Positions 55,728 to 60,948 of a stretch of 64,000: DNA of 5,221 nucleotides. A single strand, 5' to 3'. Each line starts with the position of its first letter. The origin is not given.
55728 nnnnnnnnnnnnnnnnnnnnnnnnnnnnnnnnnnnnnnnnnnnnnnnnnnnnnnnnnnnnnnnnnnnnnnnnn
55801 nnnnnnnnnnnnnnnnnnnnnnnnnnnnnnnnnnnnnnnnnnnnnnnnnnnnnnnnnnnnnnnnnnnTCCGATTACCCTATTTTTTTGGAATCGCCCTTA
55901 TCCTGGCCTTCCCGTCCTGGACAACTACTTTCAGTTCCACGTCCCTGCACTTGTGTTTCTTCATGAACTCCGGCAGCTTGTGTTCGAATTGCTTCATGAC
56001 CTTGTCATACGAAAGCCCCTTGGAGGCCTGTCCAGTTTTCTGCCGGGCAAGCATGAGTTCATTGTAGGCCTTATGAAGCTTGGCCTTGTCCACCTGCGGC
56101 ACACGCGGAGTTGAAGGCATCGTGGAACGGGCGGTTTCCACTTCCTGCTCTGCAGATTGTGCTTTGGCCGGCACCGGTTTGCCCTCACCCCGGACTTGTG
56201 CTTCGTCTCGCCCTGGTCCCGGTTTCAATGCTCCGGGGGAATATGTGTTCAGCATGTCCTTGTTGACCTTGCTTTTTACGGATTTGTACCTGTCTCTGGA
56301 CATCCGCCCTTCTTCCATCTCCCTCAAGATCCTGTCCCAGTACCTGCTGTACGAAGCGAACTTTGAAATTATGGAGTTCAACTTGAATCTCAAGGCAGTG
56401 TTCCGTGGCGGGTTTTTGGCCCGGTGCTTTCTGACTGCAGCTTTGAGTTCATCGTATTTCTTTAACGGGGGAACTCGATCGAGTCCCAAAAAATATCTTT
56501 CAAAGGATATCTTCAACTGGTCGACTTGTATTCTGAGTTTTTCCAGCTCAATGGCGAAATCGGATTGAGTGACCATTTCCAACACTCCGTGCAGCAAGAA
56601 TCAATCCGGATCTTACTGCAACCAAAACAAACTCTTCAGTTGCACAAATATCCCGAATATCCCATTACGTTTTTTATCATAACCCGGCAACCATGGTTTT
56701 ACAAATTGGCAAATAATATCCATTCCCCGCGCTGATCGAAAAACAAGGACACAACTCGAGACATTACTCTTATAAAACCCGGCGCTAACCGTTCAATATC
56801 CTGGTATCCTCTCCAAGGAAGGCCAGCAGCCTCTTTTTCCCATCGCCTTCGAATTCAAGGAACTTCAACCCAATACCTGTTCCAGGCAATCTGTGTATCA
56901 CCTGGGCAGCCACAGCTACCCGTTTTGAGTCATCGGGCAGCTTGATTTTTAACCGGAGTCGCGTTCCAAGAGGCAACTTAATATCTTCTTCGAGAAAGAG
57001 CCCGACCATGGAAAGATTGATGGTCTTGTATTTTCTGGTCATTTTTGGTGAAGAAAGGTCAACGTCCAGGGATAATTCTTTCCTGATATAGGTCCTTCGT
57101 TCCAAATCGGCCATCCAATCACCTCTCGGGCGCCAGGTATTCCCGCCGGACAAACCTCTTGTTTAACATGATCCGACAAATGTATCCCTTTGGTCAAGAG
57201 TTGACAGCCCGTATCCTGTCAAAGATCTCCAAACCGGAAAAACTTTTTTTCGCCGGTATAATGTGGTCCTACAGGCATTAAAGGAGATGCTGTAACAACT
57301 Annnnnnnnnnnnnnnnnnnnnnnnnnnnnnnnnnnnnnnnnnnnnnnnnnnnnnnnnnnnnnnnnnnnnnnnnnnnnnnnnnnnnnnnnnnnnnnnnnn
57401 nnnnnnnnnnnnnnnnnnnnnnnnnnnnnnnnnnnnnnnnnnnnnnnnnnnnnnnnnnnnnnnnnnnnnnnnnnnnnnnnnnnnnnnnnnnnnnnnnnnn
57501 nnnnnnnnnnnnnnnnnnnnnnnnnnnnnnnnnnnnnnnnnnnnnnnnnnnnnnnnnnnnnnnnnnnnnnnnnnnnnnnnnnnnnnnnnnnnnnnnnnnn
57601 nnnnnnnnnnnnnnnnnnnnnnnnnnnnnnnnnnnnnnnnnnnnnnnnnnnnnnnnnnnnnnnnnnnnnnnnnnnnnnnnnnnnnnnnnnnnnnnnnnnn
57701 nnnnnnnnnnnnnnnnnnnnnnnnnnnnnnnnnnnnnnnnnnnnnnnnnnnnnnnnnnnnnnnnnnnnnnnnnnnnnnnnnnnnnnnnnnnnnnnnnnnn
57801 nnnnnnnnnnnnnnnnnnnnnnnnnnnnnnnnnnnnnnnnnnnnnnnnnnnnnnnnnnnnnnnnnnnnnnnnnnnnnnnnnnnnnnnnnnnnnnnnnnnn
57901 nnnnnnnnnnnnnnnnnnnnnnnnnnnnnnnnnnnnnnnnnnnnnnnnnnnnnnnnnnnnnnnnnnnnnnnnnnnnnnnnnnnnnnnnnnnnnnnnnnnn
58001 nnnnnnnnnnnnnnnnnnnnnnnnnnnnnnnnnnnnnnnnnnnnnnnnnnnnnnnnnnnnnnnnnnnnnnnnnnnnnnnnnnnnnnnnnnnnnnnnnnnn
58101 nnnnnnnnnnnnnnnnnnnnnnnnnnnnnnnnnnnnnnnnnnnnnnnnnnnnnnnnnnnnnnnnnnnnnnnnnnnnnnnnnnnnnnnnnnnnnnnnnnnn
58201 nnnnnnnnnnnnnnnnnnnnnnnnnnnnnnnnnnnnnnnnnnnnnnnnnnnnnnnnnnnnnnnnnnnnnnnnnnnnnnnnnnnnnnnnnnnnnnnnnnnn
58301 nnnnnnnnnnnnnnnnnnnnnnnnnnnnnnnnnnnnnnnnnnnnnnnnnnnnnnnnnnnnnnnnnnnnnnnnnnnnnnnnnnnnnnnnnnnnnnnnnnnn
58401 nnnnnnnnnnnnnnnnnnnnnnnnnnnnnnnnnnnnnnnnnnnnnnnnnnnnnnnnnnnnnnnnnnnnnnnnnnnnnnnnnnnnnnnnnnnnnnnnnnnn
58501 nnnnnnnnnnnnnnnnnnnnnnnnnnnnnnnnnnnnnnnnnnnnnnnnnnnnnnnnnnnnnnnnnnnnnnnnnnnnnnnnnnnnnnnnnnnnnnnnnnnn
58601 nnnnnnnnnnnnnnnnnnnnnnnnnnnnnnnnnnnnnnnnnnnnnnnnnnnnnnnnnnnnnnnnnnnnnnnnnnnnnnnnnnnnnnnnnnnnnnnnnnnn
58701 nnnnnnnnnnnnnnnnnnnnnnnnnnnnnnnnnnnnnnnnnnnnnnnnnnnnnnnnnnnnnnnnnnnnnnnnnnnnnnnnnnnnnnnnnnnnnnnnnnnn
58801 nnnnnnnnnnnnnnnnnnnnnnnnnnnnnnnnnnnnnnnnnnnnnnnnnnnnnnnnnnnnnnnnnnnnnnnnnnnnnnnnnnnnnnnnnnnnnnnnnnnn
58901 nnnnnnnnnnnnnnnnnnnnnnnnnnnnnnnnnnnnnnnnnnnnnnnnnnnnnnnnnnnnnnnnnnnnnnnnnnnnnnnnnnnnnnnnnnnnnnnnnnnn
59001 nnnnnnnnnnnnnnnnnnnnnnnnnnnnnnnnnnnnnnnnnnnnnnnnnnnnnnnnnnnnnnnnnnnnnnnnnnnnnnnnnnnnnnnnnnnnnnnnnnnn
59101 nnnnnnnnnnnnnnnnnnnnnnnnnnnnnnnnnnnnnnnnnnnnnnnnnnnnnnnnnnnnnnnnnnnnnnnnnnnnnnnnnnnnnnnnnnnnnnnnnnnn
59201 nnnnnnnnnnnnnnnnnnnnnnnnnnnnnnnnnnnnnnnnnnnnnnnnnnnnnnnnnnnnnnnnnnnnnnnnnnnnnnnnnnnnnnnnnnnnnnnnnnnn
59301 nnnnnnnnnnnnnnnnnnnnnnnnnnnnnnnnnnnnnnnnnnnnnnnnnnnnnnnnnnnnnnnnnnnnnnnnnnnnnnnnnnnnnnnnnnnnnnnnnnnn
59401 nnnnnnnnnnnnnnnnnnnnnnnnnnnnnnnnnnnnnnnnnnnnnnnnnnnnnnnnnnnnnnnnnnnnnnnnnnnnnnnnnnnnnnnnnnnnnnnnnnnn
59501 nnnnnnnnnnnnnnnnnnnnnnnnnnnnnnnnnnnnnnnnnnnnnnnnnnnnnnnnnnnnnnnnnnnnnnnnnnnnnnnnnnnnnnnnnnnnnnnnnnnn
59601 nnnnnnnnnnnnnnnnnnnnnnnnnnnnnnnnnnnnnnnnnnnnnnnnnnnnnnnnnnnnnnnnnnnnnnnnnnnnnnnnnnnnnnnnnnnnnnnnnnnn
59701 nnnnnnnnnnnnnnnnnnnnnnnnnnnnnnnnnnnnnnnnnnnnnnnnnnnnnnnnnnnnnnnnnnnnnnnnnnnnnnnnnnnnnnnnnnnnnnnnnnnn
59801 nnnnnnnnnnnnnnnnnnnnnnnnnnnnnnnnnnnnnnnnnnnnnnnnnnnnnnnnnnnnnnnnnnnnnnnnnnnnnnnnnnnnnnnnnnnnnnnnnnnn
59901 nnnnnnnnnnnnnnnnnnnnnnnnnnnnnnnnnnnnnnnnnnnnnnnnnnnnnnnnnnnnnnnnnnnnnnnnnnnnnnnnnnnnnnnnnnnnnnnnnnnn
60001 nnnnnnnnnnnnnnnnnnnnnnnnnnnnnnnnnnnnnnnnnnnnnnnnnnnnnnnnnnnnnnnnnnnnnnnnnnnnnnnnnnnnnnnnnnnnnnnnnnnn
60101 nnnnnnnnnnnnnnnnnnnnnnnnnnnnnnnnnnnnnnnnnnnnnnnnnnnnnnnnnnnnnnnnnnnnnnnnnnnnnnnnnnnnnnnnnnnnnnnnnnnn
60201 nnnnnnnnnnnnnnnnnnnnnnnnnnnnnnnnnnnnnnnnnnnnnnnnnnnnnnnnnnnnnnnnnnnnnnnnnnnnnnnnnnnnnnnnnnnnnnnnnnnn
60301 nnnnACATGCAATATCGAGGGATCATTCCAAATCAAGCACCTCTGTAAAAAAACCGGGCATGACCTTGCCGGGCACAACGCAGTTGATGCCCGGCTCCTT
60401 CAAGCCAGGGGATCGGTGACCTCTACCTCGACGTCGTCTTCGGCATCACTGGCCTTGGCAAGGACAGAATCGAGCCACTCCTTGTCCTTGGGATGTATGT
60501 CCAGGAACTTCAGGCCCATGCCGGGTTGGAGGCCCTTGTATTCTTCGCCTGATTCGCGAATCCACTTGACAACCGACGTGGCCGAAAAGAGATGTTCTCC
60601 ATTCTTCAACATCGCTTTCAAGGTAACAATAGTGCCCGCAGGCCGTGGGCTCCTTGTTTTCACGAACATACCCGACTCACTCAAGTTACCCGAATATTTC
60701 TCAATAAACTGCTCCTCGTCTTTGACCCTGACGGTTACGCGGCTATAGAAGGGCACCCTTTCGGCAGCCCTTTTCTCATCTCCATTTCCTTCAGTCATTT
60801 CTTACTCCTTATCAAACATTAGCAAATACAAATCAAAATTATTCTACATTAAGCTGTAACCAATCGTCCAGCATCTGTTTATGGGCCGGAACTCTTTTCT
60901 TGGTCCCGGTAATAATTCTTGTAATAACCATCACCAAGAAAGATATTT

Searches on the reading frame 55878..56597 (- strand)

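Call 18: search_protein_families(library=pfam, proteins=[window:55878-56597:-], max_evalue=0.001)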
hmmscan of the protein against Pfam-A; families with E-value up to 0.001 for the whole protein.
window:55878-56597:- (239 aa): 0 families

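Call 54: search_protein_families(library=ncbifam, proteins=[window:55878-56597:-], max_evalue=0.01)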
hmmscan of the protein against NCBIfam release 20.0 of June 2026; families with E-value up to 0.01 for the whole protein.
window:55878-56597:- (239 aa): 2 families
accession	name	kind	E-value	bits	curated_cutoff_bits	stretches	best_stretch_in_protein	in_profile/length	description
NF041621.1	MXAN_5187_C_dom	domain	2.1e-15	56.9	30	1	171-238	3-70/70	MXAN_5187 C-terminal domain-containing protein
NF041620.1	MXAN_5187_fam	hypoth_equivalog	0.00015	21.6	200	1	136-235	481-597/601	MXAN_5187 family protein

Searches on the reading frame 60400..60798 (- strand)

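Call 63: search_protein_families(library=pfam, proteins=[window:60400-60798:-], max_evalue=1)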
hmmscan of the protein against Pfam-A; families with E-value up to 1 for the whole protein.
window:60400-60798:- (132 aa): 1 family
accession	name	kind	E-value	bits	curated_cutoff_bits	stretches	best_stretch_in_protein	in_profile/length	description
PF07238.19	PilZ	-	5.7e-13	49.5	22.5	1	8-113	1-100/102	PilZ domain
